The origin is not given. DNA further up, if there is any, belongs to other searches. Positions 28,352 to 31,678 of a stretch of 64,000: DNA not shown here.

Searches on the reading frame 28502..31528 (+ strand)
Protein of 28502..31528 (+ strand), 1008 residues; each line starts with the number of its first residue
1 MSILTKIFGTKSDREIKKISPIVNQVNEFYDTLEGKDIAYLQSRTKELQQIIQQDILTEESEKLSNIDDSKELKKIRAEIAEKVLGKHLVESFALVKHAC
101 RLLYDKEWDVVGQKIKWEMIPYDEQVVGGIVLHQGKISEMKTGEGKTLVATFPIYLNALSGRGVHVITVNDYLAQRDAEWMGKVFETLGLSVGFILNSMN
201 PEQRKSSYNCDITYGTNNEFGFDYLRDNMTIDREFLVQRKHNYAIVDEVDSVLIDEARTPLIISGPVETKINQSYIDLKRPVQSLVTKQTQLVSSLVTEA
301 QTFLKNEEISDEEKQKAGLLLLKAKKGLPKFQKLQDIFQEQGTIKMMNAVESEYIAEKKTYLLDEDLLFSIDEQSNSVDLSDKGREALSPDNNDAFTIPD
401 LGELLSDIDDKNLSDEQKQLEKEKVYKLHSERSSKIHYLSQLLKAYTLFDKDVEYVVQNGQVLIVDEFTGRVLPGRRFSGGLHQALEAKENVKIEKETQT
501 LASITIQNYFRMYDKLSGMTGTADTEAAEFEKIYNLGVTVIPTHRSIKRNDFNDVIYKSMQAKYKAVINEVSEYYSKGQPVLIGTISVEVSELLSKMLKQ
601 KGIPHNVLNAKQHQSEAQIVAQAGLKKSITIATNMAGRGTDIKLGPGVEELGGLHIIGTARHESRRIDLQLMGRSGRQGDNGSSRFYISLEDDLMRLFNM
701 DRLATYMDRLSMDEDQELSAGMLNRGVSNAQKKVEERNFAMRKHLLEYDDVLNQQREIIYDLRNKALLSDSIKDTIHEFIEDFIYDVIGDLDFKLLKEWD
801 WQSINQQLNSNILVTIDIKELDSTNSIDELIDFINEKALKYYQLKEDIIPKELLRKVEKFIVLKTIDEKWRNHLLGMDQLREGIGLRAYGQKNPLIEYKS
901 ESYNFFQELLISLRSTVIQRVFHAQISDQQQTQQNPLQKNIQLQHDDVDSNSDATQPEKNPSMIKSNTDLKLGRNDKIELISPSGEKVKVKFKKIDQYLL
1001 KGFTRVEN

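Call 83: search_protein_families(library=ncbifam, proteins=[window:28502-31528:+], max_evalue=0.00001)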
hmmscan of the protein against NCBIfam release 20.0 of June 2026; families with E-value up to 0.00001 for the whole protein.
window:28502-31528:+ (1008 aa): 8 families
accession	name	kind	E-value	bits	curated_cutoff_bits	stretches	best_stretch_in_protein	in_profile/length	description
NF009536.0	PRK12901.1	equivalog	0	1159.4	1493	3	103-849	154-901/1118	preprotein translocase subunit SecA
NF009538.1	PRK12904.1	equivalog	3.7e-298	991.2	814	2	3-648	1-494/814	preprotein translocase subunit SecA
TIGR00963.1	secA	equivalog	1.7e-289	962.6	800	2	58-645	5-473/787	preprotein translocase subunit SecA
NF006630.0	PRK09200.1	subfamily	2.4e-242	806.4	862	2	414-932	266-782/789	preprotein translocase subunit SecA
TIGR04397.1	SecA2_Bac_anthr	exception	7.3e-232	771.8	1085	2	424-922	274-771/774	accessory Sec system translocase SecA2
TIGR03714.1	secA2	equivalog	2.4e-196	654.4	930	2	426-911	271-759/762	accessory Sec system translocase SecA2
NF012136.0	SecA2_Lm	equivalog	2.3e-189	631.1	1100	2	348-908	194-752/776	accessory Sec system translocase SecA2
TIGR04221.1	SecA2_Mycobac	equivalog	2.2e-155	518.9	725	3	430-779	275-629/762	accessory Sec system translocase SecA2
